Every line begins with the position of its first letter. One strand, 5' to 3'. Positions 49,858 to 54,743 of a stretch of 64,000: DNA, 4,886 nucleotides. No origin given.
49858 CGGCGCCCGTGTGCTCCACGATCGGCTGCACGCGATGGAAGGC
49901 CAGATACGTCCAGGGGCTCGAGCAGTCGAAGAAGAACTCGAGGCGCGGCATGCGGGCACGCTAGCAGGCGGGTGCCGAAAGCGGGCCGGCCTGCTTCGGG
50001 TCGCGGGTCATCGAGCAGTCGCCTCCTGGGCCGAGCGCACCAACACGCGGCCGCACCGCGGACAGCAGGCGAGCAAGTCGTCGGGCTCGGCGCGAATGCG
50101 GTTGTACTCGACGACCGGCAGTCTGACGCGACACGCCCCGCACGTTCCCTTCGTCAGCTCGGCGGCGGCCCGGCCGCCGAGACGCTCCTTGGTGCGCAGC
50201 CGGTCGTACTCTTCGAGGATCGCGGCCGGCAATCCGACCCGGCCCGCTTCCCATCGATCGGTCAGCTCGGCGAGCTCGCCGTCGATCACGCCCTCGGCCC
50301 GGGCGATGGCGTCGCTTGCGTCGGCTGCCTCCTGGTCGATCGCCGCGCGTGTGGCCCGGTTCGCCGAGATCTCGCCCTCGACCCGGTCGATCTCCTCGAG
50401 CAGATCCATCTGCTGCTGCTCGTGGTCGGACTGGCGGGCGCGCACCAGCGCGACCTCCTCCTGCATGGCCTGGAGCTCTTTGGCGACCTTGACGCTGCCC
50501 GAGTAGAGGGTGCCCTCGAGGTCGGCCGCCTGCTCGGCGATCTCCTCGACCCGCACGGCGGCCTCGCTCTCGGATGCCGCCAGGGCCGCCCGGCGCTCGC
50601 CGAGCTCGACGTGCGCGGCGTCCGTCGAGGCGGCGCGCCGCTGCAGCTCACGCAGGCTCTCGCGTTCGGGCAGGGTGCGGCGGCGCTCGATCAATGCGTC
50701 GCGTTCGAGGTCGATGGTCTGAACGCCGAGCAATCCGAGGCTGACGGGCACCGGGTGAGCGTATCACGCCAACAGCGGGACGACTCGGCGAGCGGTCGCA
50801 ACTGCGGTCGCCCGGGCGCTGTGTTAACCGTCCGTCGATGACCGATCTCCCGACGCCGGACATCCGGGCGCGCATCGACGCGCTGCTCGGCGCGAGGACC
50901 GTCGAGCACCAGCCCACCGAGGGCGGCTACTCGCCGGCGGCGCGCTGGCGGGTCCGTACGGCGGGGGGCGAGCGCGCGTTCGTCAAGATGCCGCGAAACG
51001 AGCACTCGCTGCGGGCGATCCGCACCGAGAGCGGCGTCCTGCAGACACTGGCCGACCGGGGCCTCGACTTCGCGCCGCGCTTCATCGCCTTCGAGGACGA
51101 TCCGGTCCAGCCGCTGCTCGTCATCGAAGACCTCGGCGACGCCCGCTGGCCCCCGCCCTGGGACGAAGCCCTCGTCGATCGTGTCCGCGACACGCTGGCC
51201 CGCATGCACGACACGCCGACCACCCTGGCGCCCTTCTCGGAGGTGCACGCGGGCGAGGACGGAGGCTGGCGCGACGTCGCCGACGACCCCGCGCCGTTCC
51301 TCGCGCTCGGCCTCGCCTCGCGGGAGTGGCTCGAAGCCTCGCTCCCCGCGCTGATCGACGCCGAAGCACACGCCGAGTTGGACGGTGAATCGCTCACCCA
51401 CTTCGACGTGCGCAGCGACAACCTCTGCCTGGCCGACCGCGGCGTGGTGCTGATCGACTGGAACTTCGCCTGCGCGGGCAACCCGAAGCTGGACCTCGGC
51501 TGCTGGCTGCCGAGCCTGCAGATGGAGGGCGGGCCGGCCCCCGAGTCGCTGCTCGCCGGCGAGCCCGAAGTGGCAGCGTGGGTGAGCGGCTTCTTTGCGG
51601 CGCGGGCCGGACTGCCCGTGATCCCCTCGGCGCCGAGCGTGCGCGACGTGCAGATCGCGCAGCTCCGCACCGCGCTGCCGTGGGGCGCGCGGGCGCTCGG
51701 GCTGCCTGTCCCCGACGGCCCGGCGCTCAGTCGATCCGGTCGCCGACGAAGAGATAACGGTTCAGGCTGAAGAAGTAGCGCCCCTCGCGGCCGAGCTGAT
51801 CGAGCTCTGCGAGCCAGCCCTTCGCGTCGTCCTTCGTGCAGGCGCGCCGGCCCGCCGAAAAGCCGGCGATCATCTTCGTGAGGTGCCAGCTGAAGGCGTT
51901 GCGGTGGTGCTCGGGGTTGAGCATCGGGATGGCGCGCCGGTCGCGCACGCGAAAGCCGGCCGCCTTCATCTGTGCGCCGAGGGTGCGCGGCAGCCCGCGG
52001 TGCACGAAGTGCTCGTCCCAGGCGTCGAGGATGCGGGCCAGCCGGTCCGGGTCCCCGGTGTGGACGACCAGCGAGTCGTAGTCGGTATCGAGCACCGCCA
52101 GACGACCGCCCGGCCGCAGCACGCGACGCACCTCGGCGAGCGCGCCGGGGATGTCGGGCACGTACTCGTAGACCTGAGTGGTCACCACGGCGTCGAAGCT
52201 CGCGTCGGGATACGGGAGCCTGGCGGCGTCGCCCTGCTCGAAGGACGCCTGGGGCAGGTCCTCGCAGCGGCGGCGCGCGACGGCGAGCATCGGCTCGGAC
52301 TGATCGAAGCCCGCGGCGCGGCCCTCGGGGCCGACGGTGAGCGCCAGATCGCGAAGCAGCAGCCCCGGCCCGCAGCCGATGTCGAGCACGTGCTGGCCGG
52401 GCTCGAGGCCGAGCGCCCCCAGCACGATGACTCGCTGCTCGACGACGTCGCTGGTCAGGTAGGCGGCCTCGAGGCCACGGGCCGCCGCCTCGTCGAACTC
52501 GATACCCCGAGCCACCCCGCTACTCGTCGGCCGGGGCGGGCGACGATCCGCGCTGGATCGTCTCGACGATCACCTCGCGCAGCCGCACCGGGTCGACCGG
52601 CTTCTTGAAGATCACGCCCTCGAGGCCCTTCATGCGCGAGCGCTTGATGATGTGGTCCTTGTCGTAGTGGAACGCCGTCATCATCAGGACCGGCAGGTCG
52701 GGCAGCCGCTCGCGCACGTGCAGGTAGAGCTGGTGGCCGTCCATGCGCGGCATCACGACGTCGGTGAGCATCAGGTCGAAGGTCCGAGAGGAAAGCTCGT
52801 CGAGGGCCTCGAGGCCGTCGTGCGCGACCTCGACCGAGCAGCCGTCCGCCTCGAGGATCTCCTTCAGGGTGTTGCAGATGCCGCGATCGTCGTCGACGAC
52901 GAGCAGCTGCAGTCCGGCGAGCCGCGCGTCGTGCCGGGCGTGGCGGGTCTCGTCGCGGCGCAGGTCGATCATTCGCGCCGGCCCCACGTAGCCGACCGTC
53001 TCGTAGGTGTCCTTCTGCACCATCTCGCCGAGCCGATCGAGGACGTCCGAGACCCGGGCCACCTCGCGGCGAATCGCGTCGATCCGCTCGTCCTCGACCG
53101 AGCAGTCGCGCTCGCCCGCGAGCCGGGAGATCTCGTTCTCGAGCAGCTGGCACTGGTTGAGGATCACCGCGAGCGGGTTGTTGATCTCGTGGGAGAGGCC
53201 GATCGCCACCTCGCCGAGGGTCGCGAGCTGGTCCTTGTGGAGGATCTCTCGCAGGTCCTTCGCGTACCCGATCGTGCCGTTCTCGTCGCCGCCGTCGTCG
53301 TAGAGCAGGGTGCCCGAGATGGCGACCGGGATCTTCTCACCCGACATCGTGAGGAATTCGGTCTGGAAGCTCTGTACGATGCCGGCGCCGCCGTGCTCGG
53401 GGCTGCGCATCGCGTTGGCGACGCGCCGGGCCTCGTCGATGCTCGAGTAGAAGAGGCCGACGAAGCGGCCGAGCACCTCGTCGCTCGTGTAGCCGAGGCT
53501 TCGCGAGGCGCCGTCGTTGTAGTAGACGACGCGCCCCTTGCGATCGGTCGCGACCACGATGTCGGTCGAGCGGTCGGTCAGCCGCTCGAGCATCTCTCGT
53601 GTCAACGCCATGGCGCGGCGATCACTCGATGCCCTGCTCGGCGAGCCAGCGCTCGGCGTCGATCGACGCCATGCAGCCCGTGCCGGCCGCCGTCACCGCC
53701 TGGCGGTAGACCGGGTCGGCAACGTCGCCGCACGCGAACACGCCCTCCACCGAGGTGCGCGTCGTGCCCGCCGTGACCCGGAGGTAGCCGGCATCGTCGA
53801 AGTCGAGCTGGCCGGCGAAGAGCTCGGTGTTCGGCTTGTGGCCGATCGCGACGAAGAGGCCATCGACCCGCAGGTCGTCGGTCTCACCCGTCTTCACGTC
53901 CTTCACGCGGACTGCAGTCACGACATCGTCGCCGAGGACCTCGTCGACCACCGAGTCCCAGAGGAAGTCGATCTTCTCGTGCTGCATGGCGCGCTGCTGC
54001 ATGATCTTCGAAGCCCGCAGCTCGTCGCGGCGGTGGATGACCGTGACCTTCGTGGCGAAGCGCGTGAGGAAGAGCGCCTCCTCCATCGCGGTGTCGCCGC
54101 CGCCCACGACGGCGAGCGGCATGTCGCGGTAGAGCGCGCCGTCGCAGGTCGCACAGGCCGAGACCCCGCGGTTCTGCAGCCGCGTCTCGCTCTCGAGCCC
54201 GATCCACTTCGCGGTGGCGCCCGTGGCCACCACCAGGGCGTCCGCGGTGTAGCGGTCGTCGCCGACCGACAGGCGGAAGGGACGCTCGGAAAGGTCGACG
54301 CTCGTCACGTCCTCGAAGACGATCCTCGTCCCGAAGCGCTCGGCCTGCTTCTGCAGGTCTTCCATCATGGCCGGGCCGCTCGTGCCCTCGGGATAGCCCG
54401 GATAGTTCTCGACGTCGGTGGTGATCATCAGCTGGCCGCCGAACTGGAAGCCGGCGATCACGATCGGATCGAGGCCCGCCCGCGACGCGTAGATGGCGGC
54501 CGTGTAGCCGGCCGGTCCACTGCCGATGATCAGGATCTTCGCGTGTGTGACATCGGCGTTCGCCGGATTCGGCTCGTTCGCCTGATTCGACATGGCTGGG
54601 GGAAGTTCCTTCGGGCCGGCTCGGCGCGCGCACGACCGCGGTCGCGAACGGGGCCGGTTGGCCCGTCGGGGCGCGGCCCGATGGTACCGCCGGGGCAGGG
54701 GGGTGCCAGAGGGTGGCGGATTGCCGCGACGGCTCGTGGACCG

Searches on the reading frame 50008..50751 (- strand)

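Call 71: search_protein_families(library=pfam, proteins=[window:50008-50751:-], max_evalue=0.0001)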
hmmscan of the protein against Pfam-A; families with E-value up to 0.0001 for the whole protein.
window:50008-50751:- (247 aa): 2 families
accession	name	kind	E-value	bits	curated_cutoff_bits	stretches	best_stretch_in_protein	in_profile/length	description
PF24481.2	CT398_CC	-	9.4e-16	58.6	27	1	10-189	1-179/180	CT398-like coiled coil hairpin domain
PF02591.20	Zn_ribbon_9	-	4.2e-07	30.4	29.1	1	203-237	1-33/33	C4-type zinc ribbon domain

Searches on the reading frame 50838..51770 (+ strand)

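Call 71: search_protein_families(library=pfam, proteins=[window:50838-51770:+], max_evalue=0.0001)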
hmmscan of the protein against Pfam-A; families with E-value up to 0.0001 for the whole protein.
window:50838-51770:+ (310 aa): 1 family
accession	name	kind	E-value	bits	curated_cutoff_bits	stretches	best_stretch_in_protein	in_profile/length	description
PF01636.29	APH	-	2.2e-18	67.4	23.2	1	25-235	3-221/239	Phosphotransferase enzyme family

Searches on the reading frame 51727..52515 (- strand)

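Call 71: search_protein_families(library=pfam, proteins=[window:51727-52515:-], max_evalue=0.0001)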
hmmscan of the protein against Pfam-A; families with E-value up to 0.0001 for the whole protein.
window:51727-52515:- (262 aa): 9 families
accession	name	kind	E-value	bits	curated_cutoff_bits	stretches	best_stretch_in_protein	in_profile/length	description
PF08241.18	Methyltransf_11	-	1e-25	90.6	21.2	1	44-140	1-94/95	Methyltransferase domain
PF13649.12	Methyltransf_25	-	4.4e-25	88.6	27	1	43-137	1-97/97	Methyltransferase domain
PF13847.12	Methyltransf_31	-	7.5e-24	84.5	27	1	38-145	2-113/145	Methyltransferase domain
PF13489.12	Methyltransf_23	-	2.1e-17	63.8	27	1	37-191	20-162/164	Methyltransferase domain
PF08242.18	Methyltransf_12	-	3.5e-17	63.4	30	1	44-139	1-98/98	Methyltransferase domain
PF01209.24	Ubie_methyltran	-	1.6e-16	60.8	20.1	1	36-145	44-155/233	ubiE/COQ5 methyltransferase family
PF01135.25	PCMT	-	1.1e-08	35.5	20.3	1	31-141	65-171/210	Protein-L-isoaspartate(D-aspartate) O-methyltransferase (PCMT)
PF02353.26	CMAS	-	2.2e-05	24.3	27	1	28-140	51-163/273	Mycolic acid cyclopropane synthetase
PF07021.18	MetW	-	8.1e-05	22.8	21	0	38-129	12-98/193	Methionine biosynthesis protein MetW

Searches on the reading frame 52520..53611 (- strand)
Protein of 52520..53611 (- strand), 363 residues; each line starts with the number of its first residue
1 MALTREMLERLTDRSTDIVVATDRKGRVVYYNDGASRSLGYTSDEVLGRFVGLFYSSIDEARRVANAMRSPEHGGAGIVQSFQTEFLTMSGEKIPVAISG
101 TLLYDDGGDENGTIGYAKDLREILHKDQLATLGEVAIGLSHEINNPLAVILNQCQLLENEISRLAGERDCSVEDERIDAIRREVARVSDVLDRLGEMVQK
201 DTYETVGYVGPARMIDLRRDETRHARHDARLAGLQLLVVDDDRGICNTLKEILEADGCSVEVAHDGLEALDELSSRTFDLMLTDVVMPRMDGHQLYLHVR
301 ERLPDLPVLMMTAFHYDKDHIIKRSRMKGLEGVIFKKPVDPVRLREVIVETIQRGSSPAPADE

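Call 6: search_protein_families(library=pfam, proteins=[window:52520-53611:-], max_evalue=1)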
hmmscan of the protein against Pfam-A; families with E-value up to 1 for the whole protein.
window:52520-53611:- (363 aa): 9 families
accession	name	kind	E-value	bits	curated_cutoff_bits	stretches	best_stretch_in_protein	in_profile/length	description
PF00072.30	Response_reg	-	5.8e-23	81.6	30.2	1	237-348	2-110/111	Response regulator receiver domain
PF13426.13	PAS_9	-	2e-14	54.1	27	1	18-122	4-103/103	PAS domain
PF00989.32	PAS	-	5.7e-09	36.4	22.6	1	6-119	1-112/113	PAS fold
PF00512.31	HisKA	-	6.4e-08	33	26.9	1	138-199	8-62/66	His Kinase A (phospho-acceptor) domain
PF08448.16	PAS_4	-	7.5e-08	33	23.1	1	13-122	2-107/110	PAS fold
PF13188.13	PAS_8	-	0.0087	16.4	21.8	1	6-62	1-58/65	PAS domain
PF01861.22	BpsA_C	-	0.072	12.8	27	1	235-286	69-121/243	Branched-chain polyamine synthase A C-terminal domain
PF08447.18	PAS_3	-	0.09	13.5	25.6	1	29-116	2-88/89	PAS fold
PF18095.7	PAS_12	-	0.27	11.2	22.6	1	14-70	55-111/153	UPF0242 C-terminal PAS-like domain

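Call 7: search_protein_families(library=ncbifam, proteins=[window:52520-53611:-], max_evalue=1)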
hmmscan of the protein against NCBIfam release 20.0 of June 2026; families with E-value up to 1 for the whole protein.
window:52520-53611:- (363 aa): 118 families (the best 25 are shown)
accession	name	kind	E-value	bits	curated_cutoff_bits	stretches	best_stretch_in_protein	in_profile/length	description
NF010076.0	PRK13557.1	subfamily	7.4e-19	67.6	631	2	206-344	388-525/540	histidine kinase famiy protein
NF007969.0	PRK10693.1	equivalog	6.3e-18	64.9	329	1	230-352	4-124/337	two-component system response regulator RssB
NF052573.1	HisKinEspAMyxo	equivalog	6e-17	60.9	1400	2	16-198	264-446/755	serine histidine kinase EspA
NF046020.1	HisKinCckABruc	equivalog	2.2e-16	58.9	1000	2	222-314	737-832/868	cell cycle histidine kinase CckA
NF053512.1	nitric_RR_NosR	exception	5.2e-16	58.7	400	1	236-314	1-79/422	response regulator c-di-GMP phosphodiesterase, NosR family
NF008199.0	PRK10955.1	equivalog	8.5e-16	58.6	341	1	236-322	4-88/232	envelope stress response regulator transcription factor CpxR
NF041733.1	resp_reg_CseB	equivalog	1.9e-15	56.9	350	1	235-345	2-108/228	two-component system response regulator CseB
NF046022.1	RespRegCpdRBruc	equivalog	2.7e-15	56.4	180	1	236-315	4-83/120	cell cycle two-component system response regulator CpdR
TIGR01818.1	ntrC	equivalog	4.4e-15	55.4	558.6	1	237-323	2-87/463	nitrogen regulation protein NR(I)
NF008099.0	PRK10841.1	equivalog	4.9e-15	54.4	920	1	227-346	818-934/949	two-component system sensor histidine kinase RcsC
NF007689.0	PRK10365.1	equivalog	6.8e-15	54.8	760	1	234-347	6-116/441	sigma-54-dependent response regulator transcription factor ZraR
NF000402.1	vanR-B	exception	8.4e-15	54.8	480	1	234-321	3-89/219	vancomycin resistance response regulator transcription factor VanR-B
NF041832.1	near_NosP_CTERM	subfamily_domain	2e-14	53.5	400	1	220-350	238-368/370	NahK/ErcS family hybrid sensor histidine kinase/response regulator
NF040534.1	resp_reg_YycF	equivalog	2.9e-14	52.9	340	1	235-322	2-88/231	response regulator YycF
NF045944.1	ResRegRpaBCyano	equivalog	7.4e-14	51.7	330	1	237-322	1-85/229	response regulator transcription factor RpaB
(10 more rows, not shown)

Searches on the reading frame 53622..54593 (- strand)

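Call 71: search_protein_families(library=pfam, proteins=[window:53622-54593:-], max_evalue=0.0001)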
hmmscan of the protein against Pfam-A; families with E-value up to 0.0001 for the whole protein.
window:53622-54593:- (323 aa): 7 families
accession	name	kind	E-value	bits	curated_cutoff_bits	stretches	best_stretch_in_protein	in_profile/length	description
PF07992.20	Pyr_redox_2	-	2.8e-54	185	26.1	1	19-306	2-291/291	Pyridine nucleotide-disulphide oxidoreductase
PF13738.12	Pyr_redox_3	-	1.9e-21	77.1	30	1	69-289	76-305/305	Pyridine nucleotide-disulphide oxidoreductase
PF00070.33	Pyr_redox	-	5.6e-20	72.1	22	1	160-232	2-81/82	Pyridine nucleotide-disulphide oxidoreductase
PF01266.30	DAO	-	1.1e-07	32.2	27.9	0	73-217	148-295/353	FAD dependent oxidoreductase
PF00890.30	FAD_binding_2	-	9.9e-06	25.4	20.4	1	20-56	2-39/414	FAD binding domain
PF13241.12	NAD_binding_7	-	2.1e-05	25.5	22.1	0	157-218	7-61/104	Putative NAD(P)-binding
PF03486.20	HI0933_like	-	4.4e-05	23.5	50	0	19-47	2-30/244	HI0933-like protein Rossmann domain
